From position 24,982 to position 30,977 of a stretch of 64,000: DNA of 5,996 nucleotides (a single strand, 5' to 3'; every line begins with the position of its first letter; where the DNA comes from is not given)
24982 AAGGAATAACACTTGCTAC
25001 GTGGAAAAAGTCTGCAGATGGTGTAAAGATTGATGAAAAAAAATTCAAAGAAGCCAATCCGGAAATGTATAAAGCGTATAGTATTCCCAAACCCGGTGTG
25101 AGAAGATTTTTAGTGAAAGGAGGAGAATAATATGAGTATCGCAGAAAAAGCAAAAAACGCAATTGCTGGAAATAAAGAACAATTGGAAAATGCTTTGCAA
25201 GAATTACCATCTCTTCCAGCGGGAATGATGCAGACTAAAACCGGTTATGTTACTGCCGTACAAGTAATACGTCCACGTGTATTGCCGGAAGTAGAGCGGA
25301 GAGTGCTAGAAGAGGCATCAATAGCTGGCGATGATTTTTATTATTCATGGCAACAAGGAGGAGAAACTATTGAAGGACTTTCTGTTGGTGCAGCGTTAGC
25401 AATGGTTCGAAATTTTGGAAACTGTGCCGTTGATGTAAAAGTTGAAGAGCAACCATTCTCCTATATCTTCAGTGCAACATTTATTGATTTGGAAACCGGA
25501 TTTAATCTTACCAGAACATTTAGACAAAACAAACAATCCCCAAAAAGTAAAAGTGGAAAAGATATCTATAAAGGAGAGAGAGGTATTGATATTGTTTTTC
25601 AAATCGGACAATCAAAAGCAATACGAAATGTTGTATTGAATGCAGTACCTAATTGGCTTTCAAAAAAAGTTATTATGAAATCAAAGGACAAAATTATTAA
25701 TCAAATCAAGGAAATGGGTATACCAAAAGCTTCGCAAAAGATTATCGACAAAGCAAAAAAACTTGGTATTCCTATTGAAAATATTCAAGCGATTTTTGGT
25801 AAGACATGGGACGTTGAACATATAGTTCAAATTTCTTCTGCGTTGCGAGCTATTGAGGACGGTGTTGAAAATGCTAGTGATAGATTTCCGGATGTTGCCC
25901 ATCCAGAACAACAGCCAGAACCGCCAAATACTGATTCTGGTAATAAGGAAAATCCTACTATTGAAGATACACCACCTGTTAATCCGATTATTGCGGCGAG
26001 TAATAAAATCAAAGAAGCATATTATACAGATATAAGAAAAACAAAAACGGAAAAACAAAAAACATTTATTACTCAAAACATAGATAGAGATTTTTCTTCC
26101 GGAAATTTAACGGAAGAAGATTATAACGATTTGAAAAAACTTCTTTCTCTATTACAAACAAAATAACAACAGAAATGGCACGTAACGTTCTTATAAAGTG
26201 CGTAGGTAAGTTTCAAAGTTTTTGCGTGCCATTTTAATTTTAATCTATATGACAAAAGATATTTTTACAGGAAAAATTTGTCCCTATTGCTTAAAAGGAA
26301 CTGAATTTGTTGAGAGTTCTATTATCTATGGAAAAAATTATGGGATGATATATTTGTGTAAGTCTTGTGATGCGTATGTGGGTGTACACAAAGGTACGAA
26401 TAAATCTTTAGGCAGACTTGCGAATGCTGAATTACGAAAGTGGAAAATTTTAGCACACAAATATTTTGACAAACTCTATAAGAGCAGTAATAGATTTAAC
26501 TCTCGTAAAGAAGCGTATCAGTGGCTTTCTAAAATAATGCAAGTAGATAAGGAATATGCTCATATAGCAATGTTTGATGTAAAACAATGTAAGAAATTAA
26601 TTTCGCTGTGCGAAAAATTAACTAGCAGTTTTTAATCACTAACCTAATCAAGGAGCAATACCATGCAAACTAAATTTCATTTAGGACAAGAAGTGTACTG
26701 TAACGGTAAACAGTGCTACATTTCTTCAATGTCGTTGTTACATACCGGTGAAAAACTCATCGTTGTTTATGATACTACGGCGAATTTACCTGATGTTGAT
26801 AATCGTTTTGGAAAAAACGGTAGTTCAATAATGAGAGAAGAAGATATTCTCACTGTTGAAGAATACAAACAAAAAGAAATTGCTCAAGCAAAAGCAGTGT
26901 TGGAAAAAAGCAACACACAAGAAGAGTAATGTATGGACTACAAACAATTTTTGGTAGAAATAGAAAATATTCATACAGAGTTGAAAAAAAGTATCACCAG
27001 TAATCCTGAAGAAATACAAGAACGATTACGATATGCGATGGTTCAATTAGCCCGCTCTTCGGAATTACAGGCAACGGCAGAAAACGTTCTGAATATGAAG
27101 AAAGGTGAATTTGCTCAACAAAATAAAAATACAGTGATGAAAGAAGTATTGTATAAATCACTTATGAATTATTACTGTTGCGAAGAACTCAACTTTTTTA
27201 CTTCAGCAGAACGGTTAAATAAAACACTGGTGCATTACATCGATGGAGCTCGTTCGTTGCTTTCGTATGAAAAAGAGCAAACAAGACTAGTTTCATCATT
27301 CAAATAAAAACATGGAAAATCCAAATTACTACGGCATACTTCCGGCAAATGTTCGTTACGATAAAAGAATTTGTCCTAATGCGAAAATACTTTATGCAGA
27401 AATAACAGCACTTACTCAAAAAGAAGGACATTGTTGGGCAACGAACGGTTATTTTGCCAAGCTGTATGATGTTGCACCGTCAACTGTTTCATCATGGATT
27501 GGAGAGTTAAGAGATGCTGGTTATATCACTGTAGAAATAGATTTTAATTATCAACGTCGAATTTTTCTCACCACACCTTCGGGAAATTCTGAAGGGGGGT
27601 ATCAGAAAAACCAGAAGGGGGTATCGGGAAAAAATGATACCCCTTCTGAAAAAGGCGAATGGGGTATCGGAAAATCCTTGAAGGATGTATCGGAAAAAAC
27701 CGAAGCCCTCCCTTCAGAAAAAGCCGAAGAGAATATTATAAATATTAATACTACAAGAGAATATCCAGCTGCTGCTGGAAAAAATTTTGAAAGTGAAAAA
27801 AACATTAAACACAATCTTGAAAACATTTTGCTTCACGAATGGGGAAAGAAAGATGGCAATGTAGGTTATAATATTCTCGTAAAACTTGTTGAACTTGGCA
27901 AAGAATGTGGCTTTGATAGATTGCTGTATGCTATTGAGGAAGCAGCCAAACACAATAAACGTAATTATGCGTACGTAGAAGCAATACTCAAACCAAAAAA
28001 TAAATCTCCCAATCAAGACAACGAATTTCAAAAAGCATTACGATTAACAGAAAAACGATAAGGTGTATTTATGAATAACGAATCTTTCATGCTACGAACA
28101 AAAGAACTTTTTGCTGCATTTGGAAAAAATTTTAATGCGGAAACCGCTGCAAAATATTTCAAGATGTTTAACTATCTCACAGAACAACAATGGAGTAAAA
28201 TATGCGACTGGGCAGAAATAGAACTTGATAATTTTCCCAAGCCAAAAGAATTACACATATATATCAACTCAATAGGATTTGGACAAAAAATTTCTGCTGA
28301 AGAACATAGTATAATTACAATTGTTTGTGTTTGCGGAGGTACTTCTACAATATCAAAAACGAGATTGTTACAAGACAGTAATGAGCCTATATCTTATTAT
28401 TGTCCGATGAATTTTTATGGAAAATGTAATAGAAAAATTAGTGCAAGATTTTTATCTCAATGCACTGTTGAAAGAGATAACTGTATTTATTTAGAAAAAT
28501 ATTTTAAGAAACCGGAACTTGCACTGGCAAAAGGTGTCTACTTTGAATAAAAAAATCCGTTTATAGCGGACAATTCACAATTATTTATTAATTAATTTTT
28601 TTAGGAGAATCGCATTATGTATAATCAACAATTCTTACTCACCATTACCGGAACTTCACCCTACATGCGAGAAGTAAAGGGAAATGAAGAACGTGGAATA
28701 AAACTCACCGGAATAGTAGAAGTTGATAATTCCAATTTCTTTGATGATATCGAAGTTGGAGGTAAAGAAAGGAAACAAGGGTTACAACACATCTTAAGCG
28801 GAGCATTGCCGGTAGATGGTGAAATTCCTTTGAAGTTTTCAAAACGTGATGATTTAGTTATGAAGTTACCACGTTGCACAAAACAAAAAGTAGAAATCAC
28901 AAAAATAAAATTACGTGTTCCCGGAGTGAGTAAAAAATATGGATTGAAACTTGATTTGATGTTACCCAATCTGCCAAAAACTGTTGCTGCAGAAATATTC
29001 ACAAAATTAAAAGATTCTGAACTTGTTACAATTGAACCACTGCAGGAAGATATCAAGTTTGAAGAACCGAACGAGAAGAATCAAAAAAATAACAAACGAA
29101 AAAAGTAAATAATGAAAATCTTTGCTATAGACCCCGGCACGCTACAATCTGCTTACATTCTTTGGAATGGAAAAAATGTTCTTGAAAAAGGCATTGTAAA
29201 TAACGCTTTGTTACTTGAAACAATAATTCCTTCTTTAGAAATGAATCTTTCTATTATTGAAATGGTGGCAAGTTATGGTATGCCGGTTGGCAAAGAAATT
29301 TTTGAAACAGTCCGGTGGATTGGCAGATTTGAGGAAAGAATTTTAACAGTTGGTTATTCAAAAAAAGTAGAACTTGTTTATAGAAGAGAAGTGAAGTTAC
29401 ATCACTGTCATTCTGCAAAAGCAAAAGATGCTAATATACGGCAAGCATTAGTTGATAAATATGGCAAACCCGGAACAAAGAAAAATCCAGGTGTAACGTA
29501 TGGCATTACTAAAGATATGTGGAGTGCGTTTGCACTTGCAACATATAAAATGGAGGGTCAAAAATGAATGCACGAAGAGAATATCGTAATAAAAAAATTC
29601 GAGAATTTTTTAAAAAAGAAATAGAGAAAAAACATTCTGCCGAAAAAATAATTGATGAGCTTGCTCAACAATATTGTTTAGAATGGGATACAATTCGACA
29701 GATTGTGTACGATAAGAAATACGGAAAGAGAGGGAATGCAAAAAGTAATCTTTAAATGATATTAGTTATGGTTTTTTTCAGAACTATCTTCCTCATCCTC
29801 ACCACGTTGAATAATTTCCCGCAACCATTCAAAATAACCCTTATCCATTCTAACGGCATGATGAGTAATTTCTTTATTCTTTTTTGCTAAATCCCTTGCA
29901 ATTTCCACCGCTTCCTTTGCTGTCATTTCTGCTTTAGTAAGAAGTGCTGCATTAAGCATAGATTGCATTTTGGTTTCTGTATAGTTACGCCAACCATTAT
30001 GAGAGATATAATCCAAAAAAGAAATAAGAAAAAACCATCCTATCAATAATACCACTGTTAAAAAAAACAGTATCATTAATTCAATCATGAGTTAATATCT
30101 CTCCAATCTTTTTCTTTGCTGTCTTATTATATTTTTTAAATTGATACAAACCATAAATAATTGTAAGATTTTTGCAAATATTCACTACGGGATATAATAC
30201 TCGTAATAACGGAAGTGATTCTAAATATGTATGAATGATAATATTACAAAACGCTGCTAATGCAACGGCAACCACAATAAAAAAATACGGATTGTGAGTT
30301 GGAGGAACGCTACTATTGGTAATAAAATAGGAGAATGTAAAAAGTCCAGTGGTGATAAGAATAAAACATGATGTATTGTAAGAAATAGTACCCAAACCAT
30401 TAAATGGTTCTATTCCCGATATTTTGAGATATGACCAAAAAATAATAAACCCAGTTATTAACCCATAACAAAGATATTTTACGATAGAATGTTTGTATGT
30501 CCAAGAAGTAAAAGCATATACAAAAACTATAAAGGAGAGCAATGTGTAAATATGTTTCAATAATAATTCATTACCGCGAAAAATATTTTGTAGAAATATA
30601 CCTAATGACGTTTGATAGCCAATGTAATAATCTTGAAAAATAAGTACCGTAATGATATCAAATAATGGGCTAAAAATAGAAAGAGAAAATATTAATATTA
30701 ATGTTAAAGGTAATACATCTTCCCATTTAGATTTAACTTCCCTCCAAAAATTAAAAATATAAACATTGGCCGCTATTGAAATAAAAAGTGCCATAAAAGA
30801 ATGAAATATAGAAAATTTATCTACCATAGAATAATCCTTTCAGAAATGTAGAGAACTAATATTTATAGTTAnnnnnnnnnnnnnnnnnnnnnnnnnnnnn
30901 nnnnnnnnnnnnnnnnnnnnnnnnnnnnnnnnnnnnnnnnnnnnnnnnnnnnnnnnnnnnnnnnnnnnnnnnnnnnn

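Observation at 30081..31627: Lipoprotein plus 7-TM protein (plus small TM protein) cassette duplicated between prophage cargo and the host chromosome just outside attR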

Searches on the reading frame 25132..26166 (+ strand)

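Call 49: search_protein_families(library=phrogs, proteins=[window:25132-26166:+], max_evalue=0.001)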
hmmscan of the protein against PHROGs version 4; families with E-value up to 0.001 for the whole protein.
window:25132-26166:+ (344 aa): 1 family
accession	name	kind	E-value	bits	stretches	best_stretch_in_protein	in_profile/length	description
phrog_3657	-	unknown function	3.1e-31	109.5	1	34-269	33-270/289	-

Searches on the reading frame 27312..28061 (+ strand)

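Call 49: search_protein_families(library=phrogs, proteins=[window:27312-28061:+], max_evalue=0.001)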
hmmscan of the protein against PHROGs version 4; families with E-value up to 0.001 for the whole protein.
window:27312-28061:+ (249 aa): 8 families
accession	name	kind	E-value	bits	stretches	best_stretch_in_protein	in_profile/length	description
phrog_19658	-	DNA, RNA and nucleotide metabolism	1.6e-26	94.5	1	4-139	1-134/283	replication initiation protein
phrog_186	-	DNA, RNA and nucleotide metabolism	3e-24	87.2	1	2-231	17-233/308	DnaD-like helicase loader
phrog_270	-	DNA, RNA and nucleotide metabolism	7.2e-17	62.8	1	2-137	27-152/383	replication initiation protein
phrog_428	-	DNA, RNA and nucleotide metabolism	9.6e-13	49.1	1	2-163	85-228/455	replication initiation protein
phrog_2880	-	DNA, RNA and nucleotide metabolism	8.9e-12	45.7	1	7-132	13-139/459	replication initiation protein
phrog_678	-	DNA, RNA and nucleotide metabolism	1.8e-09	38.7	1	22-177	73-222/346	replication initiation O-like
phrog_345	-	DNA, RNA and nucleotide metabolism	3.5e-06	27.9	1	31-156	56-190/297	replication initiation O-like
phrog_391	-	DNA, RNA and nucleotide metabolism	1.5e-05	25.8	1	20-154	15-162/298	replication initiation O-like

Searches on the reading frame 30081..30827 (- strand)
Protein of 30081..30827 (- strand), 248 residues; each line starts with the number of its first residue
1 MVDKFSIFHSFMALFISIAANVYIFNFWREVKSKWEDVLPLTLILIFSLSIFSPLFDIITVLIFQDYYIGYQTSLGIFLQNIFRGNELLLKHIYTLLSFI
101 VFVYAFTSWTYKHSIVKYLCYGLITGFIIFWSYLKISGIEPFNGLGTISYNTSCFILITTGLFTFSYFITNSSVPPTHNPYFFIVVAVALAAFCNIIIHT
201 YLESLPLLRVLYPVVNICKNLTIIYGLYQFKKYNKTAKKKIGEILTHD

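Call 9: search_protein_families(library=pfam, proteins=[window:30081-30827:-], max_evalue=0.1)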
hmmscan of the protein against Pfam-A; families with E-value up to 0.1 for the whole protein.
window:30081-30827:- (248 aa): 1 family
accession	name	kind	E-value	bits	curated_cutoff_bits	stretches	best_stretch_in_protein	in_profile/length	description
PF05251.17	Ost5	-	0.012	16.4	27.4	0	147-192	9-54/73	Oligosaccharyltransferase subunit 5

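Call 10: search_protein_families(library=phrogs, proteins=[window:30081-30827:-], max_evalue=0.01)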
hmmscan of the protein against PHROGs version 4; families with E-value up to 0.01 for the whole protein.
window:30081-30827:- (248 aa): 0 families

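Call 11: search_protein_families(library=ncbifam, proteins=[window:30081-30827:-], max_evalue=0.01)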
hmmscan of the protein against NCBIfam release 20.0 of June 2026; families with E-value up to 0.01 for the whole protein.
window:30081-30827:- (248 aa): 0 families

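Call 34: find_homologous_proteins(query=A2)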
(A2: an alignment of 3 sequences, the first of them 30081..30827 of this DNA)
Query A2 (3 sequences) (248 aa, profile of the alignment): 6 proteins with E <= 0.001 among 3343 candidates.
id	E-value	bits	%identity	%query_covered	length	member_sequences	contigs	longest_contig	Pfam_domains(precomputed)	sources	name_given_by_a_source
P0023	8.8e-106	371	100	96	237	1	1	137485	-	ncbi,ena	-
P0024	1.5e-100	354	33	61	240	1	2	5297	-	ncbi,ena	-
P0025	4.4e-88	313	27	74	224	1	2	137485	-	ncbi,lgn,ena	-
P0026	1.6e-50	190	25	45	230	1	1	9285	-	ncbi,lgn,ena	-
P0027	2.0e-43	167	25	47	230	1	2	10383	-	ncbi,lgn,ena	-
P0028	6.2e-38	149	35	36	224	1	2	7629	-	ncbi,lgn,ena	-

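Call 35: find_encoding_contigs(protein=P0025, flank=10000)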
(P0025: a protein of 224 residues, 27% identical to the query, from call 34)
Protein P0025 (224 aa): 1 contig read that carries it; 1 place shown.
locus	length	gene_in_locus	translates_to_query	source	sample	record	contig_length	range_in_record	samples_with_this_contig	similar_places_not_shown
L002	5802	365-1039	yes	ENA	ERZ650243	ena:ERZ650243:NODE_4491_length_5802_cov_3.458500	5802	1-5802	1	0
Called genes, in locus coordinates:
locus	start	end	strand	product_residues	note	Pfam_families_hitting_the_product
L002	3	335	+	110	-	?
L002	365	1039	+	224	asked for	-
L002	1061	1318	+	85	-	-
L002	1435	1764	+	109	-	PF11950:DUF3467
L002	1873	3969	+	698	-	-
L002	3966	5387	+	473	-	PF18990:DUF5723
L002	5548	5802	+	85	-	?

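Call 36: find_encoding_contigs(protein=P0026, flank=10000)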
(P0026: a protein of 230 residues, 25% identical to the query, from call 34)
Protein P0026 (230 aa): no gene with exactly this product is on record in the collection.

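Call 37: find_encoding_contigs(protein=P0027, flank=10000)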
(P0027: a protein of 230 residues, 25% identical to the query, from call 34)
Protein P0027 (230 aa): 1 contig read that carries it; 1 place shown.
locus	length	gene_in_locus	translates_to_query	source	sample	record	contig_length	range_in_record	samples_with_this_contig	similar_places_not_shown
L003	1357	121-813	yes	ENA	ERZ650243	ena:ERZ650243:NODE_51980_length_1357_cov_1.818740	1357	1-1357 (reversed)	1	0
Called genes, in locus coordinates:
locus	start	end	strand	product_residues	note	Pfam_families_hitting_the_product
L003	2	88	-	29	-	?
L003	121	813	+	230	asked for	-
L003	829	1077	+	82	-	-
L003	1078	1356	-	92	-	?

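Call 38: find_encoding_contigs(protein=P0028, flank=10000)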
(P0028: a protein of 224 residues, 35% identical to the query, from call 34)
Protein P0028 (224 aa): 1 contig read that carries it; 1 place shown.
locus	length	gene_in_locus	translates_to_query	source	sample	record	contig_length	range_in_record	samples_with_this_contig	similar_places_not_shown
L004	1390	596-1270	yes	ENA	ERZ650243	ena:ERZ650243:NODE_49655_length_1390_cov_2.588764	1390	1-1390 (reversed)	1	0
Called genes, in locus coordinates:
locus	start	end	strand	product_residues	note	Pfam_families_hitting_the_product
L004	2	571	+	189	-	?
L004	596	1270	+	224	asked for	-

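Call 60: predict_structure(alignment_id=A4)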
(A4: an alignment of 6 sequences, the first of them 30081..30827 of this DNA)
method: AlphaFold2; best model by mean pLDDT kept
length: 248 residues; sequences in the alignment: 6
mean_pLDDT: 64.3   pTM: 0.60
mean pLDDT of the five models: 64.3, 62.9, 60.1, 59.2, 57.8
residues with pLDDT >= 90: 0; 70-90: 72; 50-70: 151; < 50: 25
segments of 3 or more residues with pLDDT < 50: 35-39, 67-73, 239-248
pLDDT, mean of each block of 10 residues (from residue 1): 57 64 62 49 59 61 51 51 63 72 63 65 82 82 71 77 67 65 71 74 68 67 68 56 38
secondary structure, 60 per line:
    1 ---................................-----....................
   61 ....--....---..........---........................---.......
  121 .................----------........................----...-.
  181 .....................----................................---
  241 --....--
elements in order: H4-35 H41-64 H67-70 H74-83 H87-110 H114-137 H148-171 H180-201 H206-237 H243-246

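Call 62: fold_search(model_id=the predicted structure, library=pdb)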
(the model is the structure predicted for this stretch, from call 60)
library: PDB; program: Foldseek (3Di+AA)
matches with E <= 10: 270; with E <= 0.001: 0
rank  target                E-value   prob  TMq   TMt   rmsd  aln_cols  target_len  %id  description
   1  4kly_B                1.4e-01  0.98  0.48  0.50   7.8       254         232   14  Crystal structure of a blue-light absorbing proteorhodopsin mutant D97N from HOT75 (released 2013-06-05)
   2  9m8k_R                1.8e-01  0.97  0.49  0.45   8.5       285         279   15  cryo-EM structure of human TAS2R4 with oligopeptide (released 2026-03-18)
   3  8tao_A                2.7e-01  0.98  0.51  0.20   8.0       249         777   10  Quis and CDPPB bound active mGlu5 (released 2023-10-11)
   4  9kfj_C                3.0e-01  0.66  0.36  0.32   9.7       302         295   11  Cryo-EM structure of the compound 4-bound human relaxin family peptide receptor 3 (RXFP3)-Gi complex (released 2025-08-13)
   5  5cth_A                3.1e-01  0.41  0.24  0.27  10.3       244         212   13  The 3.7 A resolution structure of a eukaryotic SWEET transporter (released 2015-10-28)
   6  9lm0_A                3.7e-01  0.66  0.38  0.31   9.4       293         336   13  Cryo-EM structure of a class C GPCR (Domain, without symmetry) (released 2026-03-18)
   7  8iq4_R                3.7e-01  0.54  0.32  0.30  12.2       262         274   12  Cryo-EM structure of Carboprost-bound prostaglandin-F2-alpha receptor-miniGq-Nb35 complex (released 2024-01-31)
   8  9ii3_B                3.9e-01  0.87  0.42  0.19   9.6       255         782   12  Cryo-EM Structure of the 2:1 Complex of mGlu3 and beta-arrestin1 (released 2025-03-05)
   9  9k6l_R                4.5e-01  0.77  0.43  0.41   7.8       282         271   10  Cryo-EM structure of GPCR16-Gi2 complex (released 2025-04-02)
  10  8oyx_A                4.9e-01  0.93  0.50  0.53   6.4       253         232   11  De novo designed soluble GPCR-like fold GLF_18 (released 2023-10-18)
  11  8rso_A                4.9e-01  0.82  0.41  0.44   7.9       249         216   14  Crystal structure of marine actinobacteria clade rhodopsin (MAR) in the ground state (released 2025-04-02)
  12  9cbm_R                5.1e-01  0.87  0.49  0.48   7.4       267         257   12  Cryo-EM structure of dexmedetomidine-bound alpha-2A-adrenergic receptor in complex with heterotrimeric Gi-protein (released 2024-09-11)
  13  8x0h_B                5.1e-01  0.72  0.39  0.17   8.8       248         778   10  Human FL Metabotropic glutamate receptor 5, mGlu5-5M with quisqualate, Rcc conformation (released 2024-11-06)
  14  8rsq                  5.1e-01  0.69  0.37  0.27   8.2       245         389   13  Crystal structure of marine actinobacteria clade rhodopsin (MAR) - human GTPase Arf1 (L8K,Q71L) chimera; Ground state (released 2025-04-02)
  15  8cqd_B                5.4e-01  0.94  0.51  0.55   6.7       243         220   13  Cryo-EM structure of hexameric proteorhodopsin A18L mutant (released 2024-07-03)
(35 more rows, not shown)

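Call 63: search_protein_families(library=pfam, proteins=[L002:1873-3969:+], max_evalue=0.00001)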
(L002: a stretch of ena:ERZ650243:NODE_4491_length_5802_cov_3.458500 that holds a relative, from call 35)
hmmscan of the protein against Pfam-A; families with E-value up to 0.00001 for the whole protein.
L002:1873-3969:+ (698 aa): 0 families

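Call 66: search_protein_families(library=padloc, proteins=[window:30081-30827:-], max_evalue=0.01)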
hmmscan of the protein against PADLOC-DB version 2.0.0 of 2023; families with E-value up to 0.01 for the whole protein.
window:30081-30827:- (248 aa): 0 families

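Call 71: search_solved_structures(query=A4, max_evalue=1)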
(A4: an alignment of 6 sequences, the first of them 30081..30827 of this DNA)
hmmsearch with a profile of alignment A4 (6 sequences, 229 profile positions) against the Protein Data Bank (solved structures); distinct sequences matched with E-value up to 1: 0.

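Call 94: search_protein_families(library=pfam, proteins=[L002:3966-5387:+, L002:1435-1764:+], max_evalue=0.01)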
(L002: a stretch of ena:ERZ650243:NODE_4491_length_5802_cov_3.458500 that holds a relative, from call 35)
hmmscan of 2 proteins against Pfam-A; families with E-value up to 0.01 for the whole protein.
L002:3966-5387:+ (473 aa): 1 family
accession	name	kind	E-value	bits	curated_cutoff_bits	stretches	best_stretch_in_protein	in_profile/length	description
PF18990.6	DUF5723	-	9.2e-30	105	26.8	1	100-439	40-365/376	Family of unknown function (DUF5723)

L002:1435-1764:+ (109 aa): 1 family
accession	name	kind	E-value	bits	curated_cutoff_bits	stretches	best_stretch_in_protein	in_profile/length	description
PF11950.13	DUF3467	-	9.9e-31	106.1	25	1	3-87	6-91/92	Protein of unknown function (DUF3467)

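Call 126: search_protein_families(library=pfam, alignment_id=A4, max_evalue=5)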
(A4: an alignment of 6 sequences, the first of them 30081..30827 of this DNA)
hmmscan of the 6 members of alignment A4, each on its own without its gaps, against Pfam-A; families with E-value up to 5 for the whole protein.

A. member 1, window:30081-30827:- (248 aa): 1 family
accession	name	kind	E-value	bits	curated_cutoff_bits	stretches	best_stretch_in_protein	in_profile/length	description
PF05251.17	Ost5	-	0.012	16.4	27.4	2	147-192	9-54/73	Oligosaccharyltransferase subunit 5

B. families by the number of members that match (of 6 scanned): 5 families
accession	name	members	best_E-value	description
PF05251.17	Ost5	1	0.012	Oligosaccharyltransferase subunit 5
PF11712.13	Vma12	1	0.029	Endoplasmic reticulum-based factor for assembly of V-ATPase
PF23520.1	Microp_apicomplexa_11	1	0.061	Apicomplexa microprotein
PF03729.18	DUF308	1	0.083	Short repeat of unknown function (DUF308)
PF17373.7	DUF5395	1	0.2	Family of unknown function (DUF5395)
